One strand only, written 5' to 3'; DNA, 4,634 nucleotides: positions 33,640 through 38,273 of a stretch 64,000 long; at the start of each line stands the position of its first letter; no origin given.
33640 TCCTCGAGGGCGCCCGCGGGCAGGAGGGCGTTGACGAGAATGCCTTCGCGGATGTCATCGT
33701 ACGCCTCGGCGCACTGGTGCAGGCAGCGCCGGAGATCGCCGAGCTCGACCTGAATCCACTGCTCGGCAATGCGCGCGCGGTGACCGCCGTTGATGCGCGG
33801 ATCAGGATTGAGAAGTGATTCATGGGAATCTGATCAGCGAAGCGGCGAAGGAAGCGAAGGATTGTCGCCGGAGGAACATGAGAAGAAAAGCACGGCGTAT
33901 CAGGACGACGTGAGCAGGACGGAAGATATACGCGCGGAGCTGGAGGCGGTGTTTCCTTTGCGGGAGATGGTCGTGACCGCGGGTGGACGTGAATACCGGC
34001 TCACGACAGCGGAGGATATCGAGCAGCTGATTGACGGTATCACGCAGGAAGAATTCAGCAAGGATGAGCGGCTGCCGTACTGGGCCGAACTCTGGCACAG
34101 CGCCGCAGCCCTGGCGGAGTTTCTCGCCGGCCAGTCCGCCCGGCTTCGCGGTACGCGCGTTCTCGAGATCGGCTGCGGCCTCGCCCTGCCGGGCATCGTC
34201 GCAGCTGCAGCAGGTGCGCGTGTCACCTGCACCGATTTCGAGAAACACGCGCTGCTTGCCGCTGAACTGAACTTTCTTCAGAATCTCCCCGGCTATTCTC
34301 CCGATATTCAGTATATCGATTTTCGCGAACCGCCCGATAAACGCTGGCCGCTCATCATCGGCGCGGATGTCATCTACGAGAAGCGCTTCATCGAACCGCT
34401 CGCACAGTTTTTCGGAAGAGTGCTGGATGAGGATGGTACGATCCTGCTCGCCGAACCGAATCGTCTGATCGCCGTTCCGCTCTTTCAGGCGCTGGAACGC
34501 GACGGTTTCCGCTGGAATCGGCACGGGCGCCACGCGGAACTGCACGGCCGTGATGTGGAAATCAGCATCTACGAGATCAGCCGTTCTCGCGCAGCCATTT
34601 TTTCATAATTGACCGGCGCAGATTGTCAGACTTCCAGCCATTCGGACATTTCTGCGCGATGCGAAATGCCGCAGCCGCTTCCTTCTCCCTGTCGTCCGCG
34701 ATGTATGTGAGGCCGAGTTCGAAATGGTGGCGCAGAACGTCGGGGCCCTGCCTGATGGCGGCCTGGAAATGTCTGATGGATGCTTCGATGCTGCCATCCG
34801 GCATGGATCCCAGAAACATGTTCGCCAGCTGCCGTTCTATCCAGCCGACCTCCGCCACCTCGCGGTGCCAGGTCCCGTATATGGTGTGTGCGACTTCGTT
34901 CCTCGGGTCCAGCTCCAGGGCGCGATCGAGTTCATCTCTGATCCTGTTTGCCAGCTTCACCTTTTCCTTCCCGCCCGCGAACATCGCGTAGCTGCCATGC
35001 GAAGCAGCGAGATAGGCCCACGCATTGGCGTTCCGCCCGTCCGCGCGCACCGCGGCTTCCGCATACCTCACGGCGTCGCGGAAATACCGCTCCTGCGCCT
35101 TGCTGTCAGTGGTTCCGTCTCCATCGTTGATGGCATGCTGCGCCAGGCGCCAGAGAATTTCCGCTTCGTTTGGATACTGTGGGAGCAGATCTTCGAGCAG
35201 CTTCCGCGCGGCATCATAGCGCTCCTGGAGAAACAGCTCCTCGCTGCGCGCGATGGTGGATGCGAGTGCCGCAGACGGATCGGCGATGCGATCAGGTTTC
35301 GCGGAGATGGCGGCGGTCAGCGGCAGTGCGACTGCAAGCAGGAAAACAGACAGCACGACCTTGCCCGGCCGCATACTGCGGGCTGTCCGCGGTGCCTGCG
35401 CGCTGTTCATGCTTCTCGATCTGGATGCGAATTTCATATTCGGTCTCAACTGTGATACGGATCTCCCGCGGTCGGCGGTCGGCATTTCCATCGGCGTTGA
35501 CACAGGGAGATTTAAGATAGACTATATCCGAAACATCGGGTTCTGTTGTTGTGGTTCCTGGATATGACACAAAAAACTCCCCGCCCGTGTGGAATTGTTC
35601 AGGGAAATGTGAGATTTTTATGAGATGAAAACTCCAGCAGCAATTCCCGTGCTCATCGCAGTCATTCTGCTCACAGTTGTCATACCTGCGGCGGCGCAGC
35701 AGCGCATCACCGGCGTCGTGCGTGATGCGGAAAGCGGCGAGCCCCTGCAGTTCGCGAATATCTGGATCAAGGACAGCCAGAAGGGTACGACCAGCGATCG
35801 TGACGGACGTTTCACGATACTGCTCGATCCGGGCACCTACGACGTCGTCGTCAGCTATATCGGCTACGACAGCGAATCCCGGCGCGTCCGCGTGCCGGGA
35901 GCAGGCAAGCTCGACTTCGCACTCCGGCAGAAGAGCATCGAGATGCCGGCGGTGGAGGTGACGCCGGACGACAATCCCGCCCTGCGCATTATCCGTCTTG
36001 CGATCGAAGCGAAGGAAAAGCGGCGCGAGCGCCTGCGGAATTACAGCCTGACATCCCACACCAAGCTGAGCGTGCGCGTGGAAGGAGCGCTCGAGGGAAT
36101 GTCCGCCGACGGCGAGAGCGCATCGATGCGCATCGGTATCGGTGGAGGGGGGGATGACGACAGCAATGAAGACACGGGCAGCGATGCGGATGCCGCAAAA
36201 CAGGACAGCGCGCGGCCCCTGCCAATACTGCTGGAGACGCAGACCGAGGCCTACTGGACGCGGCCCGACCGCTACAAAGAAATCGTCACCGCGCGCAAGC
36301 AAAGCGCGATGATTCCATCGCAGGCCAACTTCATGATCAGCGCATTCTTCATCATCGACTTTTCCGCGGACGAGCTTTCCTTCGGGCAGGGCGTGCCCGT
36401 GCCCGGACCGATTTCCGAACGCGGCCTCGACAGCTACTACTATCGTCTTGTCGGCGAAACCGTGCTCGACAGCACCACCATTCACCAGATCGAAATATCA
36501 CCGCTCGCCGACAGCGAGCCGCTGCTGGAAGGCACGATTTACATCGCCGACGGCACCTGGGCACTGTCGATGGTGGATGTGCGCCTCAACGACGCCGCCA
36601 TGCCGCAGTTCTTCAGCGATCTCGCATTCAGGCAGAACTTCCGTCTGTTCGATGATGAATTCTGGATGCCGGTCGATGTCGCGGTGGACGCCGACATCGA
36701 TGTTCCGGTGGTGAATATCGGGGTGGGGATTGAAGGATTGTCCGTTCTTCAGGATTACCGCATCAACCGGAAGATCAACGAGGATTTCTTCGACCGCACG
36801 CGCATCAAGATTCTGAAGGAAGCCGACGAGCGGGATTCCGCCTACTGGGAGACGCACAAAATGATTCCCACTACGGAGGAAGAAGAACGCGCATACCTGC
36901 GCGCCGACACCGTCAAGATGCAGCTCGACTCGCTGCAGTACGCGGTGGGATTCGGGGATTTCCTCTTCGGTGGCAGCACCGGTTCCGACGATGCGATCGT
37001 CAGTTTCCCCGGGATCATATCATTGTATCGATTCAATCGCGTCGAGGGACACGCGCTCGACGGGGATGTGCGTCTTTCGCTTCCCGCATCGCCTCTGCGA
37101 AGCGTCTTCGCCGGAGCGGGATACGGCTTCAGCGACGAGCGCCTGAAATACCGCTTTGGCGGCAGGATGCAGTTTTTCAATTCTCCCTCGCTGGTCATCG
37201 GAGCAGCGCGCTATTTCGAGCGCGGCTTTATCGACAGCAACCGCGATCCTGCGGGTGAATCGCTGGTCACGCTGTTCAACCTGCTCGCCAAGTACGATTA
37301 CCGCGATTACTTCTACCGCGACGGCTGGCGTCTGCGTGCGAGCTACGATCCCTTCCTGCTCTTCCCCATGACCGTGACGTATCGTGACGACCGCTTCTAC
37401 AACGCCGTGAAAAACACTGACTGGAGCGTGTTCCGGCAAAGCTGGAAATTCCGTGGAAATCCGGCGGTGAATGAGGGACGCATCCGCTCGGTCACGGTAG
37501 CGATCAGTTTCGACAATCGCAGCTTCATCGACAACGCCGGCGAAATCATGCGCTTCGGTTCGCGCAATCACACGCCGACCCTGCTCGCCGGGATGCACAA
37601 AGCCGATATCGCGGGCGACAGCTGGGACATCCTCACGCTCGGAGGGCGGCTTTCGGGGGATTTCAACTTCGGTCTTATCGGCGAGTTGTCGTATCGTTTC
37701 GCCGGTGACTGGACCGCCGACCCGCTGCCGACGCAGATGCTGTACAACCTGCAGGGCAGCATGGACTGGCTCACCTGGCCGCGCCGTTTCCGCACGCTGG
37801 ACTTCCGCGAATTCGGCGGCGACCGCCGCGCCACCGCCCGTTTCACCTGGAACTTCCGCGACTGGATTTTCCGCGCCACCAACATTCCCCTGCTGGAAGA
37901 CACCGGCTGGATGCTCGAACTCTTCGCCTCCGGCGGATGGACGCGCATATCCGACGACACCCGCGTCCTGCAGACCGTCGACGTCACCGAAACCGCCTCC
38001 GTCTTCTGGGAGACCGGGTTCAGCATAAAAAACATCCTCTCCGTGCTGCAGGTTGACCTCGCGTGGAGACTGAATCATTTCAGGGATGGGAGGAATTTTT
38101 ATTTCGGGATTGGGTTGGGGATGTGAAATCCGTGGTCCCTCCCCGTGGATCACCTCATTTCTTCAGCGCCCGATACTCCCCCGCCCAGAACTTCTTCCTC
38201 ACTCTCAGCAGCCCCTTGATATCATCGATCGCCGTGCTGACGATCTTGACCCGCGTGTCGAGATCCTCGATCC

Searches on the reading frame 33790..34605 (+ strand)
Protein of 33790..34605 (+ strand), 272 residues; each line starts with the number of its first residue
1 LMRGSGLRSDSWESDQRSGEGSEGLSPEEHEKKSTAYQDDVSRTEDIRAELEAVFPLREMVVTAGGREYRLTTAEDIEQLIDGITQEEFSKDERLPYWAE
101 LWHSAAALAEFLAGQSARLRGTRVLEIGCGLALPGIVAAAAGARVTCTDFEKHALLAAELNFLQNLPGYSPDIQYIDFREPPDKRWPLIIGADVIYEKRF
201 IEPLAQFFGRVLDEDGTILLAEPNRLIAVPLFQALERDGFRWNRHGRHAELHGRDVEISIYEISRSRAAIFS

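Call 55: search_protein_families(library=pfam, proteins=[window:33790-34605:+], max_evalue=0.0001)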
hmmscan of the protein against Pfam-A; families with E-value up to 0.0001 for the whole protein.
window:33790-34605:+ (272 aa): 2 families
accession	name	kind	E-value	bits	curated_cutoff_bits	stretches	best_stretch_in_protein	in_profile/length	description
PF10294.15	Methyltransf_16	-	4e-12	46.7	21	1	100-224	20-159/174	Lysine methyltransferase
PF13489.12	Methyltransf_23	-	2.5e-05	24.5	27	1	107-249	8-138/164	Methyltransferase domain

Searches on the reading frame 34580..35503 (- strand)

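Call 55: search_protein_families(library=pfam, proteins=[window:34580-35503:-], max_evalue=0.0001)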
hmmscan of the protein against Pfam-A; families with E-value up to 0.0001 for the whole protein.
window:34580-35503:- (308 aa): 6 families
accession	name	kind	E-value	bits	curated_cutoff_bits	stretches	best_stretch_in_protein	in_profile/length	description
PF21033.3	RMD1-3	-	1.6e-12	47.6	26.7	1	102-254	28-179/235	Regulator of microtubule dynamics protein 1-3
PF13432.12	TPR_16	-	1.1e-11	45.4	32.7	1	237-287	11-62/65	Tetratricopeptide repeat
PF13428.12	TPR_14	-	1.1e-09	38.4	23.5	0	84-122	5-43/44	Tetratricopeptide repeat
PF14559.12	TPR_19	-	7.7e-06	26.6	25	0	90-129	1-40/68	Tetratricopeptide repeat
PF13414.12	TPR_11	-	1.6e-05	25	26.8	0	237-267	8-38/42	TPR repeat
PF13431.12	TPR_17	-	4.5e-05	23.8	24.4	0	148-167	2-21/34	Tetratricopeptide repeat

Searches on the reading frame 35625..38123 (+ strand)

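Call 54: search_protein_families(library=pfam, proteins=[window:35625-38123:+], max_evalue=0.0001)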
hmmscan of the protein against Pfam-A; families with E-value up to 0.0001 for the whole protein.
window:35625-38123:+ (833 aa): 4 families
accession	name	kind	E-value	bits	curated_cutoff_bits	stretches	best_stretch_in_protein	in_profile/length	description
PF18939.6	DUF5686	-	7.3e-56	190.3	39.2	1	122-769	1-652/669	Family of unknown function (DUF5686)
PF13715.12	CarbopepD_reg_2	-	1.8e-19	70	32.2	1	28-112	1-88/88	CarboxypepD_reg-like domain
PF13620.12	CarboxypepD_reg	-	8.9e-17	61.7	32.3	1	28-100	2-81/82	Carboxypeptidase regulatory-like domain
PF23591.1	CILP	-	2.6e-05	24.6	27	1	27-79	6-57/90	Cartilage intermediate layer protein 1-like domain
